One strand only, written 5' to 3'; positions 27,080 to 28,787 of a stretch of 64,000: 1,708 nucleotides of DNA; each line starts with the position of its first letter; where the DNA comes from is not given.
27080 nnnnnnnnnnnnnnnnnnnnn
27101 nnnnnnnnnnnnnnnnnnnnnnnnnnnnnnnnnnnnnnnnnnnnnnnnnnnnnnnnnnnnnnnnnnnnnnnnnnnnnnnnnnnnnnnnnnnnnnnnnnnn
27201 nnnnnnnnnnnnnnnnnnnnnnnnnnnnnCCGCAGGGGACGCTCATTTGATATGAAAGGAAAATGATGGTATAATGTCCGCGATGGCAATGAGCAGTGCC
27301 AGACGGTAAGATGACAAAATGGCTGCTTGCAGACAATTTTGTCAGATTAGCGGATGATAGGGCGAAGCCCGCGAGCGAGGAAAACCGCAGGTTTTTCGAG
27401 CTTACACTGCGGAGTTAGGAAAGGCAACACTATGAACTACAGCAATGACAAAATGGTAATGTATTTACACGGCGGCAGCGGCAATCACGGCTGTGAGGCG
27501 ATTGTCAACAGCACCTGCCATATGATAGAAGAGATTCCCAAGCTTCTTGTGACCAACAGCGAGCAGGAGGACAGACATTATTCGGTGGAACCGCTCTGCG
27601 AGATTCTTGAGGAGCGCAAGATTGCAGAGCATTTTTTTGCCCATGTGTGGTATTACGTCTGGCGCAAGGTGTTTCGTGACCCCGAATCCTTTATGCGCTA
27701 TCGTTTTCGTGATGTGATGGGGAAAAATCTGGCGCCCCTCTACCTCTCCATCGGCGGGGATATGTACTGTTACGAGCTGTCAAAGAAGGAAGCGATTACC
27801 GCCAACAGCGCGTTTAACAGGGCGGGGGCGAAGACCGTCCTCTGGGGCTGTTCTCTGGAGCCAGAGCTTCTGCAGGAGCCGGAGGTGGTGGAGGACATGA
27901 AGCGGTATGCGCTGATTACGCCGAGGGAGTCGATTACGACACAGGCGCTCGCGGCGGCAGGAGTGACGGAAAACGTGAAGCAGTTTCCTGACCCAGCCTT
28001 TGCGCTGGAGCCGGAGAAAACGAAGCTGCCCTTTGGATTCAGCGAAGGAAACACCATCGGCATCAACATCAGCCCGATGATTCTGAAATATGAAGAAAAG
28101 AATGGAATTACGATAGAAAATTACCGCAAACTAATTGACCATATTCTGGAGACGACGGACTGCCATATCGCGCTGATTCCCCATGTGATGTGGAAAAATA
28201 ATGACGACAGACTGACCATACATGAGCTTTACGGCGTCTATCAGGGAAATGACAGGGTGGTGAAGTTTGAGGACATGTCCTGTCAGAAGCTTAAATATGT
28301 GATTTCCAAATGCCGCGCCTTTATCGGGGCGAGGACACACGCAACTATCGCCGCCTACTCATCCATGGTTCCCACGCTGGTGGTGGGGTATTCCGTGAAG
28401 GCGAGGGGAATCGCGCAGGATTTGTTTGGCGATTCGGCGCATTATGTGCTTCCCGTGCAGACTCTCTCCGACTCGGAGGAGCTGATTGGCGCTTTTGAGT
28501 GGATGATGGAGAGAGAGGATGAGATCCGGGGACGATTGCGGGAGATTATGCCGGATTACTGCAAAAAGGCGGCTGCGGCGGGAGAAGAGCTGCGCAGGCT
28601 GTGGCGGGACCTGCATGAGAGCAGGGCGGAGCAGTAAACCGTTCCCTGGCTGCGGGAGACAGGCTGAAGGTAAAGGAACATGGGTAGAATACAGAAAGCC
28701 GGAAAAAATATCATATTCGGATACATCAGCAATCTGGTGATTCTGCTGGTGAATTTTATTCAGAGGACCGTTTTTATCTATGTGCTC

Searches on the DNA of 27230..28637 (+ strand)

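Call 23: search_rna_families(source=window, start=27230, end=27460, threshold=evalue, max_evalue=10, show_alignments=3)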
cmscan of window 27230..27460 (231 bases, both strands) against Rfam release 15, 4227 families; matches with E-value up to 10: 3.
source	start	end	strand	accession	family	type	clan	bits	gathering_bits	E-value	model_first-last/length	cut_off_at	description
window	27288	27406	+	RF01699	Clostridiales-1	Gene; sRNA;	-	18.8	48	0.046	1-166/166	no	Clostridiales-1 RNA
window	27300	27355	-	RF00661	mir-31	Gene; miRNA;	CL00133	12.7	51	4.1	1-83/83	no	mir-31 microRNA precursor family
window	27301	27356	+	RF00661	mir-31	Gene; miRNA;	CL00133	12.4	51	5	1-83/83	no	mir-31 microRNA precursor family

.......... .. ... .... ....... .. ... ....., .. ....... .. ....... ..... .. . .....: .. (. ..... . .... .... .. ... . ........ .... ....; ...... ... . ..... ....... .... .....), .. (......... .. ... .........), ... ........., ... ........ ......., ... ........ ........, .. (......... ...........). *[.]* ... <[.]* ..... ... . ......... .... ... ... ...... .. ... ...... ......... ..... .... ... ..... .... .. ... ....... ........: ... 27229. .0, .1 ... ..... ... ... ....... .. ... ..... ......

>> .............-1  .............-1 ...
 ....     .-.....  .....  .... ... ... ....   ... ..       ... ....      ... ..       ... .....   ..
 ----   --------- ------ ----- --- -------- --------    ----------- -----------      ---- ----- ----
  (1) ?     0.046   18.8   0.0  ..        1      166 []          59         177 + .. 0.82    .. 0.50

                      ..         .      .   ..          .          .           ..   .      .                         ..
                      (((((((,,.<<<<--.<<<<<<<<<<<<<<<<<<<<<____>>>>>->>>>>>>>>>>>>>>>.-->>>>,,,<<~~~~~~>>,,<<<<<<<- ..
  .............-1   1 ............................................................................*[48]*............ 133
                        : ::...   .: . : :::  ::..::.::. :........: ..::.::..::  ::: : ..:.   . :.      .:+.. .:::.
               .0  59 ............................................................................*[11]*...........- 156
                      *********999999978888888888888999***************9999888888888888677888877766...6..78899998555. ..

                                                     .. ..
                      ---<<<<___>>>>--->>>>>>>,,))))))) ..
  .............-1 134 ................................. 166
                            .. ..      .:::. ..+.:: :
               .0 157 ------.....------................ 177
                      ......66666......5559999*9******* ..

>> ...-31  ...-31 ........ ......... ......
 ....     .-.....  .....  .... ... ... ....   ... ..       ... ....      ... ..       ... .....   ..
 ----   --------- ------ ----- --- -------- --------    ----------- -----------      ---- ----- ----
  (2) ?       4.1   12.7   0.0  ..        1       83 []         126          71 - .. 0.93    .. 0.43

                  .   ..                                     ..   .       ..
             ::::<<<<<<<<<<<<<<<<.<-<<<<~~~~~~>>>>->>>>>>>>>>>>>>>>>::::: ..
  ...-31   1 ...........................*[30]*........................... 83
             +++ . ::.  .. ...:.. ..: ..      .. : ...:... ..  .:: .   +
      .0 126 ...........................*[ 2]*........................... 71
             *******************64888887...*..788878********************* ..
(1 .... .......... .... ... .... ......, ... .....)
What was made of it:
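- On Clostridiales-1 RNA (RF01699): 18.8 bits, E = 0.046, on a 231-nt search (call 23).
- Closest known: Rfam RF01699 Clostridiales-1 RNA. Different: Scores only 18.8 bits against a gathering score of 48 (call 23).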

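Call 26: search_rna_families(sources=[L017, L023, L099, L100, L027, L107, L041, L042, L016, L021, L022, L031, L035, L104, L126, L109, L116, L124], threshold=gathering, show_alignments=3)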
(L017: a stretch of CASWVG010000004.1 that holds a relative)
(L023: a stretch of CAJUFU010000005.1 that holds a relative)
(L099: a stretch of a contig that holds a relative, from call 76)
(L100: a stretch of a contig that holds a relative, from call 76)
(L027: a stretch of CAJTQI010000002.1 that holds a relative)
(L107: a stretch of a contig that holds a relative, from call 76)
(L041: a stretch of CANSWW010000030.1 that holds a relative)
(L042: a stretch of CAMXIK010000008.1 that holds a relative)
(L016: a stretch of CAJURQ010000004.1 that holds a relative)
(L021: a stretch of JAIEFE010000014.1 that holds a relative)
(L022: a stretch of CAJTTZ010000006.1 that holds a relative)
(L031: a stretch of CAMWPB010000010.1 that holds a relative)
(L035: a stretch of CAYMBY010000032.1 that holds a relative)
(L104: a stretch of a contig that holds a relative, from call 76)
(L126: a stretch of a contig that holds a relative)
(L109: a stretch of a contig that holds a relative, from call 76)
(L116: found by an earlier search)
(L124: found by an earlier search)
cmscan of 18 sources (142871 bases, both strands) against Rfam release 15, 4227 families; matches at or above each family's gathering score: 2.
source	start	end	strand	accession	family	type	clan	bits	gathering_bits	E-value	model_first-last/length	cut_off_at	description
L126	6537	6609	-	RF00005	tRNA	Gene; tRNA;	CL00001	72.9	29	1.1e-13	1-71/71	no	tRNA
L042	7167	7252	+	RF00005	tRNA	Gene; tRNA;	CL00001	53.5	29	2.4e-08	1-71/71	no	tRNA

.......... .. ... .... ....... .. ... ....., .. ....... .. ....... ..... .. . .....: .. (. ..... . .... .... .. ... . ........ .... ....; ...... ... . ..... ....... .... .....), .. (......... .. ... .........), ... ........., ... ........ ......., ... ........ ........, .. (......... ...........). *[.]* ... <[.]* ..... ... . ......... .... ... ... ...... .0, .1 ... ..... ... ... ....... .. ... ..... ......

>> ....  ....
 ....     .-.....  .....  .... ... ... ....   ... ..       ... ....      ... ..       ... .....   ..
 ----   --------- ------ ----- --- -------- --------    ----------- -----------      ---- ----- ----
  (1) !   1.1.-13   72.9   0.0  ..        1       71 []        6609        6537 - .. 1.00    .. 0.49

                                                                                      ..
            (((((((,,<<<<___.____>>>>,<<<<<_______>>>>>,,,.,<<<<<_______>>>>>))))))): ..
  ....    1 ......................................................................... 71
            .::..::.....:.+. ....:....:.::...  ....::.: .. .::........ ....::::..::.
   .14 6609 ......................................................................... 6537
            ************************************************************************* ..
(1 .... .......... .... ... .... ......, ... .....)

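Call 34: search_rna_families(sources=[L031, L107, L129, L017, L023, L100, L085, L075], threshold=evalue, max_evalue=1, show_alignments=2)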
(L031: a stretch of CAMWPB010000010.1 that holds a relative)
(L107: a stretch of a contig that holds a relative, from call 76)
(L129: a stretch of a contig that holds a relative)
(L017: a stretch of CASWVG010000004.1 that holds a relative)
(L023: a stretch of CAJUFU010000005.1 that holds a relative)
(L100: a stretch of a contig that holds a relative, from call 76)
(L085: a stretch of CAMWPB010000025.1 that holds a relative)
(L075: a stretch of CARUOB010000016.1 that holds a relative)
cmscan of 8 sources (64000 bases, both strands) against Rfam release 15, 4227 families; matches with E-value up to 1: 1.
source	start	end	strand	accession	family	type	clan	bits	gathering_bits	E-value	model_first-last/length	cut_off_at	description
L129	2969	3029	+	RF00612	SNORD75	Gene; snRNA; snoRNA; CD-box;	-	23.3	50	0.09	1-62/62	no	Small nucleolar RNA SNORD75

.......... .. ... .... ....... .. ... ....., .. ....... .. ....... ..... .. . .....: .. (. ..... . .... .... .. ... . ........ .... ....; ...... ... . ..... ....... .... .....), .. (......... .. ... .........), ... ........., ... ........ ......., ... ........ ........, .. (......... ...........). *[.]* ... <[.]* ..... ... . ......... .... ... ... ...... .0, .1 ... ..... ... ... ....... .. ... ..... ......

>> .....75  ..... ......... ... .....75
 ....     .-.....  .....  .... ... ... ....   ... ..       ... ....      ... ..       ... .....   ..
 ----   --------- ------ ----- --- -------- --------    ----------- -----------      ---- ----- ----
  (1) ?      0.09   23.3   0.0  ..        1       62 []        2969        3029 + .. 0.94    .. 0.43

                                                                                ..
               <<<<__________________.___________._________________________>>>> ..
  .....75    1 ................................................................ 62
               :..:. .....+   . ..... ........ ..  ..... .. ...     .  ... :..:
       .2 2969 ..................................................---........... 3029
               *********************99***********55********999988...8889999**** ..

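Call 43: search_dna_similar(query=window:27262-27432:+, collection=phages, mode=distant, max_evalue=0.001)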
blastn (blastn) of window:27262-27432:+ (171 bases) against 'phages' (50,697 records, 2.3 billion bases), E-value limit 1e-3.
No match.

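Call 44: search_dna_similar(query=window:27262-27432:+, collection=plasmids, mode=distant, max_evalue=0.001)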
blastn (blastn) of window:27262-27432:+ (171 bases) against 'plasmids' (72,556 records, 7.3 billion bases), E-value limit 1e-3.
No match.
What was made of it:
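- No match was found in the phage or plasmid collections (calls 43, 44).
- Tried and rejected: No match (calls 43, 44).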

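Call 73: build_rna_model(alignment_id=A3, structure=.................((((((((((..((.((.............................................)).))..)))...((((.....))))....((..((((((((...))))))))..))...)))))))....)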
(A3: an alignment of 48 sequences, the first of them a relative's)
Model R1 built from alignment A3 (48 sequences, 150 columns); structure: as given.
model positions 146; base pairs 28; branch points 2; effective number of sequences 2.42; information 0.59 bits per position. Calibrated on 0.2 Mb of random sequence (short: E-values are rough).
structure used (alignment columns):
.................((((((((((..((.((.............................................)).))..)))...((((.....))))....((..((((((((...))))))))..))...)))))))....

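Call 74: search_with_rna_model(model_id=R1, source=window, max_evalue=10, show_alignments=3)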
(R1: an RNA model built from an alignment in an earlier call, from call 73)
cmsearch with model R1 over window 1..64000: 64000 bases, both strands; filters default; matches with E-value up to 10: 4.
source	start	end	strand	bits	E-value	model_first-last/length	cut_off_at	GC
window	27276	27414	+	132.8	3.4e-38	1-146/146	no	0.53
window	3240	3362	+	34.6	5e-09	1-146/146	no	0.44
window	40909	40960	+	8.2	0.36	1-146/146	no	0.35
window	40367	40435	+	5.5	2.2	1-146/146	no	0.48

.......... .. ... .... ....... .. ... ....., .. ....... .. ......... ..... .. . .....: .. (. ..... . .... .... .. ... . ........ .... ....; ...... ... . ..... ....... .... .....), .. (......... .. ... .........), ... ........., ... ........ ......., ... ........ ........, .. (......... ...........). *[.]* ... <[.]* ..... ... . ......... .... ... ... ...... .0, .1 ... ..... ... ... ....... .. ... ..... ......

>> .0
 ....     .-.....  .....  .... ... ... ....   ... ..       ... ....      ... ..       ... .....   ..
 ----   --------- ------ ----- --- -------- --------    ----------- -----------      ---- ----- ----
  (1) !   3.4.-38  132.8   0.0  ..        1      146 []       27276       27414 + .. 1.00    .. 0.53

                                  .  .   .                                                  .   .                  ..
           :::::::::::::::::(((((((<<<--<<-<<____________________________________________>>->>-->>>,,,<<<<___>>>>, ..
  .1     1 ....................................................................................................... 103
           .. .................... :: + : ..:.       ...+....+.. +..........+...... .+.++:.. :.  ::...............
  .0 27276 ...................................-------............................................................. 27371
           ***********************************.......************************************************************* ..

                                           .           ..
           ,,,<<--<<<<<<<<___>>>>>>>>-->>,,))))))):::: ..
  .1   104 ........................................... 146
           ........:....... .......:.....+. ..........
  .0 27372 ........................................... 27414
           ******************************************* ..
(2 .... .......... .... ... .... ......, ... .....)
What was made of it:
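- The covariance model scores copy 2 at 132.8 bits and copy 1 at 34.6 bits (call 74).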

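Call 76: search_with_rna_model(model_id=R1, sources=[L014, L015, L016, L017, L018, L019, L020, L021, L022, L023, L024, L025, L026, L027, L028, L029, L030, L031, L032, L033, L034, L035, L036, L037, L038, L039, L040, L041, L042, L043, L044, L045, L046, L047, L048, L049, L050, L051, L052, L053, L054, L055, L056, L057, L058, L059, L060, L061, L062, L063, L064, L065, L066, L067, L068, L069, L070, L071, L072, L073, L074, L075, L076, L077, L078, L079, L080, L081, L082, L083, L084, L085, L086, L087, L088, L089, L090, L091, L092, L093, L094, L095, L096, L097, L098, L099, L100, L101, L102, L103, L104, L105, L106, L107, L108, L109, L110, L111, L112, L113], max_evalue=0.001)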
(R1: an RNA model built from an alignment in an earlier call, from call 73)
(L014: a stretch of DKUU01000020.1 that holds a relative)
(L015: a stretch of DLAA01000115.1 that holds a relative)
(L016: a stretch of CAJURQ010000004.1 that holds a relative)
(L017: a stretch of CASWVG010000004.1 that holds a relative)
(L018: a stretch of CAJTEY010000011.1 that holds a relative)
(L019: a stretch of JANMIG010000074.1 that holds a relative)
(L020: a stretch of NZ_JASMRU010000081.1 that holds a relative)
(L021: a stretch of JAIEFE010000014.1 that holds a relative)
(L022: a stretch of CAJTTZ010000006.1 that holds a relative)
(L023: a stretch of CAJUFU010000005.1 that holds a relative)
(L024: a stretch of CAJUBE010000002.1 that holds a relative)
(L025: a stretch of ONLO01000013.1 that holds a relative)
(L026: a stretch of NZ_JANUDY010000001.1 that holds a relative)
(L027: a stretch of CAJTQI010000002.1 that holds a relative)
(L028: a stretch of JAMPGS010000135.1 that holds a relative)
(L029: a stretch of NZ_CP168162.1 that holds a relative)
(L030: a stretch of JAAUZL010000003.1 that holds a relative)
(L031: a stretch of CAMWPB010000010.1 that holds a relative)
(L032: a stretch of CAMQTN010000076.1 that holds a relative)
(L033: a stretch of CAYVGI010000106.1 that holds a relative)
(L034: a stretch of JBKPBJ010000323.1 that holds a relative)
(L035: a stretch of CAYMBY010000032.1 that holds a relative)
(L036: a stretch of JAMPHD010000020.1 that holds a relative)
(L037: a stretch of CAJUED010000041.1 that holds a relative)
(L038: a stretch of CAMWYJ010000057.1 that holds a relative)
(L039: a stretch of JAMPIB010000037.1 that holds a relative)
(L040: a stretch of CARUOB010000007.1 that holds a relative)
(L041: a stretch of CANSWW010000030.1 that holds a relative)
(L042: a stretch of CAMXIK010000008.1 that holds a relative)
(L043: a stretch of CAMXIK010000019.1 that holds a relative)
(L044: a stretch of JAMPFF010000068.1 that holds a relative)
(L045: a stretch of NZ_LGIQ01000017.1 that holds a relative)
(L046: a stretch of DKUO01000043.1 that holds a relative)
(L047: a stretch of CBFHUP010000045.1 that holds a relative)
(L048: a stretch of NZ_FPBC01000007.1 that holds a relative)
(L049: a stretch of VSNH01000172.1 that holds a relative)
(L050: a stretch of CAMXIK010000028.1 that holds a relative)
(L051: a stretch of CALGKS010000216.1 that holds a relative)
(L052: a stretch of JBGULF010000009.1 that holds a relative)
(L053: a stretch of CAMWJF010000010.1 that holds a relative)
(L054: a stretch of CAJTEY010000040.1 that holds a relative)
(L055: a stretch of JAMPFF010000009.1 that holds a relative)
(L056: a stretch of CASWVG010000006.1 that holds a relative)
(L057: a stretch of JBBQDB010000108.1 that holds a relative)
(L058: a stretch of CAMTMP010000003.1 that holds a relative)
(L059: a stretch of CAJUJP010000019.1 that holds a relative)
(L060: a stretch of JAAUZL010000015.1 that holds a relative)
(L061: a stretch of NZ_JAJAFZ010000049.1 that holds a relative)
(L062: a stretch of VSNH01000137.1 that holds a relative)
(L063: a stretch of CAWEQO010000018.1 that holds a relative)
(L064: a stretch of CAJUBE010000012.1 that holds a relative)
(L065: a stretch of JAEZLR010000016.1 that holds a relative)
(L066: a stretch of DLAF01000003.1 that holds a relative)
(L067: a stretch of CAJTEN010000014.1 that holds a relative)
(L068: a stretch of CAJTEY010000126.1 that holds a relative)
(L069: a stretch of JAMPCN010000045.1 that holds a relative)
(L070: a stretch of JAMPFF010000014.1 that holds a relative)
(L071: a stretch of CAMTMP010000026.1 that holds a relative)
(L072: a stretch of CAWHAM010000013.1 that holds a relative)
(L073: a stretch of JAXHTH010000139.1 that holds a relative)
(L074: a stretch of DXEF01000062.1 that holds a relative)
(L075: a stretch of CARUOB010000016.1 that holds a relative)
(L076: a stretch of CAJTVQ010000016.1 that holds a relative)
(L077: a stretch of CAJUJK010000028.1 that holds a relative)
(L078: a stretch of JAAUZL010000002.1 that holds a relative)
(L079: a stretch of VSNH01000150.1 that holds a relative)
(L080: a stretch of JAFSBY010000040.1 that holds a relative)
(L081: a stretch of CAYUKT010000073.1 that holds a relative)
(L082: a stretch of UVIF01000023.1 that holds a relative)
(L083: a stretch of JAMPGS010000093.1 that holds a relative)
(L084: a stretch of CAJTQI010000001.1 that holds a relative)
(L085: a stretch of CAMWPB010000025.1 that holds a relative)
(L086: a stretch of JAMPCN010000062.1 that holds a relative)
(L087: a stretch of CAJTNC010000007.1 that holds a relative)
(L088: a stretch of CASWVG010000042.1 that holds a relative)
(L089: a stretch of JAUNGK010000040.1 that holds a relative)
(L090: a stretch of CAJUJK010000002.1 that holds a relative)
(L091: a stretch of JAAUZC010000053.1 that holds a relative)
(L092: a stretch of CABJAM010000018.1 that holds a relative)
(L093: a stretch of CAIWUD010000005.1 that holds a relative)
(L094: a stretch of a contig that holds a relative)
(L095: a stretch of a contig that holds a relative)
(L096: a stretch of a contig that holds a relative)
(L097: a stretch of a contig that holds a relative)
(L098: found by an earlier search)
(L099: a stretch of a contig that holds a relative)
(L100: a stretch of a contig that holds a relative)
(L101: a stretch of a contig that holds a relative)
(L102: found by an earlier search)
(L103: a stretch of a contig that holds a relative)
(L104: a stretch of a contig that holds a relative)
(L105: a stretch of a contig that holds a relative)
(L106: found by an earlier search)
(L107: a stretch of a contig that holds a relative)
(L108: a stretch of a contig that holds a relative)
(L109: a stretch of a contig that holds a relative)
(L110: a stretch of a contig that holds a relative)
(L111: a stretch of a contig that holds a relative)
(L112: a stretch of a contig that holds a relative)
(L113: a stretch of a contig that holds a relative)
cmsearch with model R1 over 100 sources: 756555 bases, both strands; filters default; matches with E-value up to 0.001: 95.
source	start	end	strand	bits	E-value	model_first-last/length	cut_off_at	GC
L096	5794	5932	-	149.5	4.4e-42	1-146/146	no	0.52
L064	6529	6672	-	149.2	5.3e-42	1-146/146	no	0.58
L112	1301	1438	-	145.9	4.9e-41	1-146/146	no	0.49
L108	1091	1229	-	145.3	7.4e-41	1-146/146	no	0.5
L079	477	619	+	142.5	5.2e-40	1-146/146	no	0.57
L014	392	530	+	140.8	1.7e-39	1-146/146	no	0.49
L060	5132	5269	-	140.3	2.4e-39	1-146/146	no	0.48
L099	6727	6866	+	140.1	2.7e-39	1-146/146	no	0.51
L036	7812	7949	-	139.9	3.1e-39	1-146/146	no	0.51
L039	7424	7562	+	139.6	3.6e-39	1-146/146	no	0.53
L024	3335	3473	-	139.5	4.1e-39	1-146/146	no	0.54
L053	2882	3025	-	139.3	4.6e-39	1-146/146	no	0.57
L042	104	246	-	138.9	6.1e-39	1-146/146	no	0.57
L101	3497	3641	+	138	1.1e-38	1-146/146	no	0.52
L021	114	256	-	136.6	3e-38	1-146/146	no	0.55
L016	6573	6715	+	135.7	5.3e-38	1-146/146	no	0.54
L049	1542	1685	+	135.7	5.3e-38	1-146/146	no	0.6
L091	7376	7515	+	135.3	7e-38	1-146/146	no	0.49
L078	2955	3099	+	134.8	1e-37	1-146/146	no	0.56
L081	849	985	-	133.5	2.4e-37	1-146/146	no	0.54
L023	5688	5832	-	133.3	2.9e-37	1-146/146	no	0.57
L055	7228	7366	+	133.1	3.1e-37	1-146/146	no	0.5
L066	6309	6447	+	132.8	3.8e-37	1-146/146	no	0.51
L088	4786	4928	+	132.4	5.3e-37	1-146/146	no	0.58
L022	362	504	-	132.3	5.4e-37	1-146/146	no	0.6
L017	5538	5680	-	132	6.9e-37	1-146/146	no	0.57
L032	6853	6995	-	130.7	1.7e-36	1-146/146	no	0.51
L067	2768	2906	+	130.2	2.4e-36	1-146/146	no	0.5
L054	5367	5509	-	129.6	3.5e-36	1-146/146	no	0.57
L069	7372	7510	-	129.6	3.6e-36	1-146/146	no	0.5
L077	362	504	-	128.8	5.9e-36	1-146/146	no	0.61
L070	3718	3856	-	127.9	1.1e-35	1-146/146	no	0.52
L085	7517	7660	+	126.1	3.7e-35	1-146/146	no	0.53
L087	162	304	-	124.4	1.2e-34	1-146/146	no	0.5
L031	4546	4738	+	123.1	2.9e-34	1-146/146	no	0.57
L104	7144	7289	+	123.1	2.9e-34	1-146/146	no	0.51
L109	7439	7574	-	122.9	3.5e-34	1-146/146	no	0.51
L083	4605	4748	-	122.7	3.9e-34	1-146/146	no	0.6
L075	3858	4000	+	121.6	8.4e-34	1-146/146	no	0.62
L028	6577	6719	+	120.9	1.3e-33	1-146/146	no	0.59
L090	5036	5173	-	119.6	3.3e-33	1-146/146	no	0.57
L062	1233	1426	+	117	1.9e-32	1-146/146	no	0.58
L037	2447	2622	-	114.7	9.1e-32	1-146/146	no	0.51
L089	931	1065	-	114.6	1e-31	1-146/146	no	0.52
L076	4861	5003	+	113.4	2.2e-31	1-146/146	no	0.51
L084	1827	1963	+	112.5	4.2e-31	1-146/146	no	0.51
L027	3733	3871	-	112.4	4.6e-31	1-146/146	no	0.5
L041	230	377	-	106.3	2.9e-29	1-146/146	no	0.59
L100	2957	3100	-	100.3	1.8e-27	1-146/146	no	0.62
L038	3914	4049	+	100.1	2e-27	1-146/146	no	0.51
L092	938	1082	+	97.3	1.3e-26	1-146/146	no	0.66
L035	4106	4248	-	96.2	2.9e-26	1-146/146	no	0.52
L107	4185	4401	+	88.9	4.3e-24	1-146/146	no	0.54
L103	2186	2428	+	87.7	1e-23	1-146/146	no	0.55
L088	5071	5182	+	78.4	5.9e-21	23-137/146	no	0.59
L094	6627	6732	-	69.4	2.6e-18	1-146/146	no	0.52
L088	5207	5310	+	66.3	2.2e-17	25-134/146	no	0.55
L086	6686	6822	-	65.6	3.5e-17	1-146/146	no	0.46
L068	487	592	+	64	1.1e-16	1-146/146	no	0.45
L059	2939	3050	-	62.8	2.5e-16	19-141/146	no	0.53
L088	4944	5047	+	62.8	2.5e-16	25-134/146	no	0.56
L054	5255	5364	-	61.9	4.4e-16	24-136/146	no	0.57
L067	2908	3031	+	61.4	6.5e-16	17-146/146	no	0.54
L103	2431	2540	+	61.2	7.2e-16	24-136/146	no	0.57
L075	4017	4123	+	60.4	1.3e-15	25-134/146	no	0.61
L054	5133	5242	-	60.4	1.3e-15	24-136/146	no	0.55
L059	3185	3295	-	59.3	2.7e-15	1-146/146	no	0.47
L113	7926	8000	+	47.5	8.4e-12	1-82/146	3'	0.4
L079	620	702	+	46.3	2e-11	1-146/146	no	0.53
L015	4941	5009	-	41.5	5.3e-10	1-146/146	no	0.52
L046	7281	7317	+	41.3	6e-10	1-146/146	no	0.62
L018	2949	3020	-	40.2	1.3e-09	1-146/146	no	0.47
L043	5243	5331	+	39.7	1.8e-09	1-146/146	no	0.55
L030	7730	7767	-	38.3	4.8e-09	1-146/146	no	0.5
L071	3324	3356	+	37.2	1e-08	1-146/146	no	0.55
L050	781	850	+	35.4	3.3e-08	1-146/146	no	0.47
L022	107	213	-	34.3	7.4e-08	1-146/146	no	0.62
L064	6446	6521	-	30.1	1.3e-06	1-146/146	no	0.61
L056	7963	8000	+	29.6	1.8e-06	1-38/146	3'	0.47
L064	6263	6338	-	28.8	3.1e-06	1-146/146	no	0.58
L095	1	24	-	28.6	3.5e-06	1-24/146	3'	0.58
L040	1376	1459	-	26.7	1.3e-05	1-146/146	no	0.48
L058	3819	3919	+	26.2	1.9e-05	1-146/146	no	0.5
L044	1164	1203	-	25.7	2.6e-05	1-146/146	no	0.5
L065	2239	2320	-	24.6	5.7e-05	1-146/146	no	0.44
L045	2154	2228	+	24.2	7.3e-05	1-146/146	no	0.57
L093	1476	1569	-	23.5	0.00012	1-146/146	no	0.64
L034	3772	3851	-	22.7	0.00021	1-146/146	no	0.59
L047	1209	1248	-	22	0.00032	1-146/146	no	0.52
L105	6753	6891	-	21.6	0.00045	1-146/146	no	0.63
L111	6733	6771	+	21.1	0.00059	1-146/146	no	0.59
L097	7222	7249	+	21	0.00066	1-146/146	no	0.61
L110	5334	5372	+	20.8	0.00073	1-146/146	no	0.56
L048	305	357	+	20.8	0.00074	1-146/146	no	0.57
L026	7451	7493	-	20.6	0.00083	1-146/146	no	0.67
